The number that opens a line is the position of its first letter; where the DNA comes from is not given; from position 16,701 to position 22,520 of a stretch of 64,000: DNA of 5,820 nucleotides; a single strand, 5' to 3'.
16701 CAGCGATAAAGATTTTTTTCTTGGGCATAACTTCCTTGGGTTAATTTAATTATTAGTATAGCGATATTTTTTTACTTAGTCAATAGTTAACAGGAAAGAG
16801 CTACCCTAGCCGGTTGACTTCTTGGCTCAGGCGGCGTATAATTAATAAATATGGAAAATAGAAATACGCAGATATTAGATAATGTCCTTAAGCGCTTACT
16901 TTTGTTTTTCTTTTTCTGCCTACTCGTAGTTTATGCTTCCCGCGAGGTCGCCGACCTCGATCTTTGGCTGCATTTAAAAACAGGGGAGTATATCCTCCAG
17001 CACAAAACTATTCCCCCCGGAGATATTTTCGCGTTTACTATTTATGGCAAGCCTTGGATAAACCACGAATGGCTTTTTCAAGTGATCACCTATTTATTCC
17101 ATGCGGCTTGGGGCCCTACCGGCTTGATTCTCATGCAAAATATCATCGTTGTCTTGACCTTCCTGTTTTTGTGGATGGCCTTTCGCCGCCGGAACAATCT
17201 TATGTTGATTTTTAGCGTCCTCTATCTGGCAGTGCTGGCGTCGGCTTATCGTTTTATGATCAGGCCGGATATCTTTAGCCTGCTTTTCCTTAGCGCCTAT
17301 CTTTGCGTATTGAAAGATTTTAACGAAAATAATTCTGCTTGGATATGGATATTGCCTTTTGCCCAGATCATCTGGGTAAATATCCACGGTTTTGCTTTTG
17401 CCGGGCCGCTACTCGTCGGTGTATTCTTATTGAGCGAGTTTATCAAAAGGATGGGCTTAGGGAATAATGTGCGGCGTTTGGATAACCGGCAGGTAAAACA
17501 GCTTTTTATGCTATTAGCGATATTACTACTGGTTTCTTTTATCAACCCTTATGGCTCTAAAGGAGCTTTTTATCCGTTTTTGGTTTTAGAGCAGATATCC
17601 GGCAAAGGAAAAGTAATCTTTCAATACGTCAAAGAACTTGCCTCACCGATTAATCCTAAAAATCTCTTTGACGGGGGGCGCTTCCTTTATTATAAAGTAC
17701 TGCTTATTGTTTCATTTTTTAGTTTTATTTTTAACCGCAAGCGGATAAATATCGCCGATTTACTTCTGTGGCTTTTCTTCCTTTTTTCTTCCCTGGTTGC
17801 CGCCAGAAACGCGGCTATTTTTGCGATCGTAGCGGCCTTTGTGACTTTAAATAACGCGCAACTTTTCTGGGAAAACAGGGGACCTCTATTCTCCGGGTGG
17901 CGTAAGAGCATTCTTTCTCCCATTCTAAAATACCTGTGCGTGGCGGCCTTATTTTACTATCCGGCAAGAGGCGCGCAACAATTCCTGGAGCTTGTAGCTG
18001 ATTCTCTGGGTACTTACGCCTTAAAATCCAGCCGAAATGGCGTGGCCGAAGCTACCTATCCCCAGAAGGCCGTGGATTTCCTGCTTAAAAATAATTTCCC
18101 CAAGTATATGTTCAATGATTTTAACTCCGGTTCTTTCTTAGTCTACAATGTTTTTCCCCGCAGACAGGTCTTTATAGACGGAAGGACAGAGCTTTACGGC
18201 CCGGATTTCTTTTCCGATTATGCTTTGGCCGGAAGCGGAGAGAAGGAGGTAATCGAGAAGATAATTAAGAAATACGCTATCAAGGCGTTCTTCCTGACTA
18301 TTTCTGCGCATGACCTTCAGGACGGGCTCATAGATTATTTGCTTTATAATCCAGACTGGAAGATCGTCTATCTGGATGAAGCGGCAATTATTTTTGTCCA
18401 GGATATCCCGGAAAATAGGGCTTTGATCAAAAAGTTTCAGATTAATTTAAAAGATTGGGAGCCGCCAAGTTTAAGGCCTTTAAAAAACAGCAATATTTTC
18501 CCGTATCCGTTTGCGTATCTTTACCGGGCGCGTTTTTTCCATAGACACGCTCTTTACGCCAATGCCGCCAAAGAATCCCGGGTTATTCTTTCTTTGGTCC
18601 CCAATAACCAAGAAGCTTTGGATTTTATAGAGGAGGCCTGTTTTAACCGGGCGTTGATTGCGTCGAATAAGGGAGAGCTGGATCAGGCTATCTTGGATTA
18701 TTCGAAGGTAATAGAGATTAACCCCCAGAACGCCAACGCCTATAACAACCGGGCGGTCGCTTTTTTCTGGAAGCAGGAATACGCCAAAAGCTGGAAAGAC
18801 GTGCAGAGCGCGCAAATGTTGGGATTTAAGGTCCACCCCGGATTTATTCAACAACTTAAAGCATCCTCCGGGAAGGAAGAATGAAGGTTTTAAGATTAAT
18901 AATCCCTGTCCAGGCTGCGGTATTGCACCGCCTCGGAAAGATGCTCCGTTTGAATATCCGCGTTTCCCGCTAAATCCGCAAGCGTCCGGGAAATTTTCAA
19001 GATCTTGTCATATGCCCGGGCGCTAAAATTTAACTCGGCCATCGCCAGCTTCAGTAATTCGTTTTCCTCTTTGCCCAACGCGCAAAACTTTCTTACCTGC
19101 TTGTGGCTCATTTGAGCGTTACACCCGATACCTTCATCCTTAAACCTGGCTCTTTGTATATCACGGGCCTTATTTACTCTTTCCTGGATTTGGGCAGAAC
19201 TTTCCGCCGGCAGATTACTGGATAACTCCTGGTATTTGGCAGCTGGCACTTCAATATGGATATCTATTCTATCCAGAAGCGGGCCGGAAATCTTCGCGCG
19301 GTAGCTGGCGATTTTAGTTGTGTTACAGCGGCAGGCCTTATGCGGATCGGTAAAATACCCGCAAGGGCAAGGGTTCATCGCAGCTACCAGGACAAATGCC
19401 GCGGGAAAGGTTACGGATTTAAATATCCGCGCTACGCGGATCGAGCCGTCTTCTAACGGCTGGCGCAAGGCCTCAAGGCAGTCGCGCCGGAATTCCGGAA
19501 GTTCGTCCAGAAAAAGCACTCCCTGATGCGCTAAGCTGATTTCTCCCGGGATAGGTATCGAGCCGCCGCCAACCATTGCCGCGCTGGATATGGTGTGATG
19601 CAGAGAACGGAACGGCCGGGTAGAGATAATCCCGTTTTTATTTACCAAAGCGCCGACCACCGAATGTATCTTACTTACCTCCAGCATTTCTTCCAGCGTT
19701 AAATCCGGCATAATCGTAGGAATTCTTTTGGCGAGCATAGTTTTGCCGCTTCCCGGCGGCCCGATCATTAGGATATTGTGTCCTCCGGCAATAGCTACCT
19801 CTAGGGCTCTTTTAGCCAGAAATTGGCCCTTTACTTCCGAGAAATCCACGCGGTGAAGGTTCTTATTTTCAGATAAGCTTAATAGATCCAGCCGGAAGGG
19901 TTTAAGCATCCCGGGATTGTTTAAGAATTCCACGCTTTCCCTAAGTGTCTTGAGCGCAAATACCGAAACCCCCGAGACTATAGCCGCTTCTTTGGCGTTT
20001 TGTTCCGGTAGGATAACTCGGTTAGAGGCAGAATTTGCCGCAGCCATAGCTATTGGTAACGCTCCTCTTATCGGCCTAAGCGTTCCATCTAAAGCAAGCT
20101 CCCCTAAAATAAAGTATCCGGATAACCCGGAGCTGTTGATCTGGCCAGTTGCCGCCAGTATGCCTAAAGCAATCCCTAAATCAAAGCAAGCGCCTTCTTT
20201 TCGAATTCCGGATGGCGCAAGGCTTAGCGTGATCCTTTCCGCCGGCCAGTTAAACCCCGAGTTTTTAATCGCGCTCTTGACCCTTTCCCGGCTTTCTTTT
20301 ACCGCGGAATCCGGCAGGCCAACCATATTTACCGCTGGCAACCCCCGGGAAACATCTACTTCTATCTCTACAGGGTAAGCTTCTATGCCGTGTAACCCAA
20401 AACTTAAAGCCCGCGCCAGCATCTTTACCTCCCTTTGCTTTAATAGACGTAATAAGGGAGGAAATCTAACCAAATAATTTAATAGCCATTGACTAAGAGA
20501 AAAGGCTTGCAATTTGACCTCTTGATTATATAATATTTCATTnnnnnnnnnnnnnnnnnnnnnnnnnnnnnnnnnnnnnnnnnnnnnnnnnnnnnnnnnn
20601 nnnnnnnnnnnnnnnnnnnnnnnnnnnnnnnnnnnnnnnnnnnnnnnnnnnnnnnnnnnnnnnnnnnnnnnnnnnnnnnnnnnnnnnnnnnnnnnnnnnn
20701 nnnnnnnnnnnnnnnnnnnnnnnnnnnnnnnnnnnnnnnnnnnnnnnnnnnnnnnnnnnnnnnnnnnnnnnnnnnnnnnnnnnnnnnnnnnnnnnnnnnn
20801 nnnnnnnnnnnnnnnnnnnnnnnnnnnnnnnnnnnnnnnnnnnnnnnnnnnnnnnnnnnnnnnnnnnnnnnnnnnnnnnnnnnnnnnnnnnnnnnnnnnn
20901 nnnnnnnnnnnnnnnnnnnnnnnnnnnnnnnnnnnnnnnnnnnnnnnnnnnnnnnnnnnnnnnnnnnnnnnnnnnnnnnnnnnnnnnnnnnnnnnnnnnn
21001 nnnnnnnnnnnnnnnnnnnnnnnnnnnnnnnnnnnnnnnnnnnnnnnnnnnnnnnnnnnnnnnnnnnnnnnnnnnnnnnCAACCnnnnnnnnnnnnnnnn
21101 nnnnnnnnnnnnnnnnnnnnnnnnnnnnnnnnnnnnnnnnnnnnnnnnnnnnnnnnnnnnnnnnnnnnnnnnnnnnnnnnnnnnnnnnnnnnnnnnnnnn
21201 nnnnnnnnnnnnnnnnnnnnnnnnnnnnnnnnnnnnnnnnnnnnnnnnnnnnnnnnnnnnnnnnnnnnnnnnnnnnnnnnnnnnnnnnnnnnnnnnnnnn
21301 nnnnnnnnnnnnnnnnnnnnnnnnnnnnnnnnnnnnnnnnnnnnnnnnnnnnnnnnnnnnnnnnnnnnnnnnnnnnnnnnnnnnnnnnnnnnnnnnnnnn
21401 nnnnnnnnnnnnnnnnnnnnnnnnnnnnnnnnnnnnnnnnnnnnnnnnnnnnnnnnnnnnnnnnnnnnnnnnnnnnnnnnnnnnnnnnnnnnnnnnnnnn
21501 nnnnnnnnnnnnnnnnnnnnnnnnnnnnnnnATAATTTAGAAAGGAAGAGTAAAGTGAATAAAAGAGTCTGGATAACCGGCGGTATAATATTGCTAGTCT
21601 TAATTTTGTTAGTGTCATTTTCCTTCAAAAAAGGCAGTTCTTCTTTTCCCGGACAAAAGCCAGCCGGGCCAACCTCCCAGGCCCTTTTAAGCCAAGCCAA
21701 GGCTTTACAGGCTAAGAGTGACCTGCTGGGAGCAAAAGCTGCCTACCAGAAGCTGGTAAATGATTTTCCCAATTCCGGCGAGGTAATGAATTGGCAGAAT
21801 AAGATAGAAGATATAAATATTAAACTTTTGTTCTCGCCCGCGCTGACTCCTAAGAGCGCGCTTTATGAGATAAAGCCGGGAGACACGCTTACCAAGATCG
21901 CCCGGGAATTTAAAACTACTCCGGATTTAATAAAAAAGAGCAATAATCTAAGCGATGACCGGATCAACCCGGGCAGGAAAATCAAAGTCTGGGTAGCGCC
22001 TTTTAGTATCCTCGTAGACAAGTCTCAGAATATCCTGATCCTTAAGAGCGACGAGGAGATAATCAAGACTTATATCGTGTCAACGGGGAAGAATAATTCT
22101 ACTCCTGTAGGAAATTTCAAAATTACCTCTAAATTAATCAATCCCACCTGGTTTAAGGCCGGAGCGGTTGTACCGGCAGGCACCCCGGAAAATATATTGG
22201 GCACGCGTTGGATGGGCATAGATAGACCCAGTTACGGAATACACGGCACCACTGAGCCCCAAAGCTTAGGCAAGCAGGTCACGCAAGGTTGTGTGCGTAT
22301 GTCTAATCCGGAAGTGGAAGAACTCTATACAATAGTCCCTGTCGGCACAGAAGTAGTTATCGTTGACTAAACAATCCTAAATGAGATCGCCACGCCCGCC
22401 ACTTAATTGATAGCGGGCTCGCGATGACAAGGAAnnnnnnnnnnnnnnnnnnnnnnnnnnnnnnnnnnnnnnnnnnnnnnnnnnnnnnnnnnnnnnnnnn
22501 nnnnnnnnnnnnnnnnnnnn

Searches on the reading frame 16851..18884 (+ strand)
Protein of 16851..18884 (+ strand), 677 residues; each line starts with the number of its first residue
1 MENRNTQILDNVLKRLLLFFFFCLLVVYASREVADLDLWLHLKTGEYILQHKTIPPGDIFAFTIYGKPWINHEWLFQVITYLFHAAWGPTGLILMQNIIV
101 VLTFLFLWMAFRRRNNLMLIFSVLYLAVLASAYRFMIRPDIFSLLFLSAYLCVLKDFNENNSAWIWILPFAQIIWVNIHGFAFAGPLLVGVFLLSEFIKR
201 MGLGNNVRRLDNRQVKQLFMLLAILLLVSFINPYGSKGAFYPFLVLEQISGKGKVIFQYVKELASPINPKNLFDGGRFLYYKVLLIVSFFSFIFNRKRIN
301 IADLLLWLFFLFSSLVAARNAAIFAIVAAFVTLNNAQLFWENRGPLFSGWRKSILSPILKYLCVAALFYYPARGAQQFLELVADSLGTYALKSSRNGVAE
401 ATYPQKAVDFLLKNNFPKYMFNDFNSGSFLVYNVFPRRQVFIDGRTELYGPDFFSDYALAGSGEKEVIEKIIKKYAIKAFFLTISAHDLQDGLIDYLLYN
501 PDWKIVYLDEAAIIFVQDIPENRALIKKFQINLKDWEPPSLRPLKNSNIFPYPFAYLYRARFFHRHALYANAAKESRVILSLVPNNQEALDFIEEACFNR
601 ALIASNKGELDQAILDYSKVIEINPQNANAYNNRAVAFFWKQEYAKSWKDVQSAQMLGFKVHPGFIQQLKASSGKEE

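Call 48: search_protein_families(library=pfam, proteins=[window:16851-18884:+], max_evalue=0.01)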
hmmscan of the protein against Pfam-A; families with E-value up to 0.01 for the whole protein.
window:16851-18884:+ (677 aa): 5 families
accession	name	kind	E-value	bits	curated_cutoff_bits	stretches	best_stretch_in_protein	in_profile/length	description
PF00515.34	TPR_1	-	1.9e-10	40.6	27.8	1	595-627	2-34/34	Tetratricopeptide repeat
PF13414.12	TPR_11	-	2.6e-09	37.1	26.8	1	607-639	7-39/42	TPR repeat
PF07719.23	TPR_2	-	6e-07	29.5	27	1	595-627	2-34/34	Tetratricopeptide repeat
PF13181.12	TPR_8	-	1.1e-05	25.7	25.7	1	595-627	2-34/34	Tetratricopeptide repeat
PF13431.12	TPR_17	-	0.0002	21.8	24.4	1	617-637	2-22/34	Tetratricopeptide repeat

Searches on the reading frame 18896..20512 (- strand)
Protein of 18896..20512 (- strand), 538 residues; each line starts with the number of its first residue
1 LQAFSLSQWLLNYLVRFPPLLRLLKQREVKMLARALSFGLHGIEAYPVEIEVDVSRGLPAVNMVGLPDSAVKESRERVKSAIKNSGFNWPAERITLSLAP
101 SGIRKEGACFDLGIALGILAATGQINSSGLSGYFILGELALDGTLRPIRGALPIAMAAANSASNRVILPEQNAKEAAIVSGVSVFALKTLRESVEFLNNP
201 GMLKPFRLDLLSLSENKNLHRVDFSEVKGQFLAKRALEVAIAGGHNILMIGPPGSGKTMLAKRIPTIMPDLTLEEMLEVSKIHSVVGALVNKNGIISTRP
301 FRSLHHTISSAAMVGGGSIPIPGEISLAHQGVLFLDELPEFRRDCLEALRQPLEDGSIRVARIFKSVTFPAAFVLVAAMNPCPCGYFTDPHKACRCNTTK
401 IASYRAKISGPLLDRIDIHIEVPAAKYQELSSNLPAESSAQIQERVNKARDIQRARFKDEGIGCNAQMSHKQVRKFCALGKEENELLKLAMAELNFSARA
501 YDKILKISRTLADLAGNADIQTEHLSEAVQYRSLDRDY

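Call 48: search_protein_families(library=pfam, proteins=[window:18896-20512:-], max_evalue=0.01)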
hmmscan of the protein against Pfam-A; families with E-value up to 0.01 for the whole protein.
window:18896-20512:- (538 aa): 12 families
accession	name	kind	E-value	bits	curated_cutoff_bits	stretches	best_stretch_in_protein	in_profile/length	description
PF01078.27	Mg_chelatase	-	6.5e-95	316.8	20.3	1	223-429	1-206/207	Magnesium chelatase, subunit ChlI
PF13541.12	ChlI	-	9.2e-46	155.1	27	1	50-172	1-121/121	Subunit ChlI of Mg-chelatase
PF13335.12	Mg_chelatase_C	-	1.4e-33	115.8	26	1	437-532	2-94/94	Magnesium chelatase, subunit ChlI C-terminal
PF07728.20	AAA_5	-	4e-09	37.1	22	1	246-383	1-125/139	AAA domain (dynein-related subfamily)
PF00493.29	MCM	-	1.1e-06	28.4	23.3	1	323-418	115-200/224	MCM P-loop domain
PF00158.32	Sigma54_activat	-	5.2e-05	23.4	20.2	1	238-380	16-142/168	Sigma-54 interaction domain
PF00004.35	AAA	-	0.0002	22.3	21.2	1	247-341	1-69/131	ATPase family associated with various cellular activities (AAA)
PF05362.19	Lon_C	-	0.0013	18.8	21.1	1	90-176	92-176/205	Lon protease (S16) C-terminal proteolytic domain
PF05496.18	RuvB_N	-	0.002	18.3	27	0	246-265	35-54/159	Holliday junction DNA helicase RuvB P-loop domain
PF07724.20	AAA_2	-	0.003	18.1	27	0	246-358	5-104/166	AAA domain (Cdc48 subfamily)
PF13401.12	AAA_22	-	0.0044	17.8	27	0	246-264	7-25/130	AAA domain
PF13671.12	AAA_33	-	0.0082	16.9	27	0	247-265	2-20/143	AAA domain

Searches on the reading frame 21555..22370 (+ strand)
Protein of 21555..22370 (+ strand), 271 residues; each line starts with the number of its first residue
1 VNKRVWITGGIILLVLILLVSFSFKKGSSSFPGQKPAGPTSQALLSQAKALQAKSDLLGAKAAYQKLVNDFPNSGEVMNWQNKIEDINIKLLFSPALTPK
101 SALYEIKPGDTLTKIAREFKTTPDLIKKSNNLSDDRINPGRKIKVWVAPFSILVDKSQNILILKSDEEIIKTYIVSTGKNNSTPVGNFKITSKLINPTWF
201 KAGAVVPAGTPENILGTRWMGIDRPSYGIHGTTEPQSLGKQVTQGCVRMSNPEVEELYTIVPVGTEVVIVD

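Call 48: search_protein_families(library=pfam, proteins=[window:21555-22370:+], max_evalue=0.01)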
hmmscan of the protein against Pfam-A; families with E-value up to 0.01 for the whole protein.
window:21555-22370:+ (271 aa): 4 families
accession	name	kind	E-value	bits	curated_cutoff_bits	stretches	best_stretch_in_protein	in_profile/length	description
PF03734.19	YkuD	-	1.4e-23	84.5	23.4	1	151-269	3-146/146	L,D-transpeptidase catalytic domain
PF01476.26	LysM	-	2.9e-14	53.2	20.9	1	104-146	1-43/43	LysM domain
PF23473.1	LysM3_LYK4_5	-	0.00024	21.6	29.3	1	104-139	5-40/48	LYK4/5 LysM3 domain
PF13174.12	TPR_6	-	0.00079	20.4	26.3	1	42-74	1-33/33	Tetratricopeptide repeat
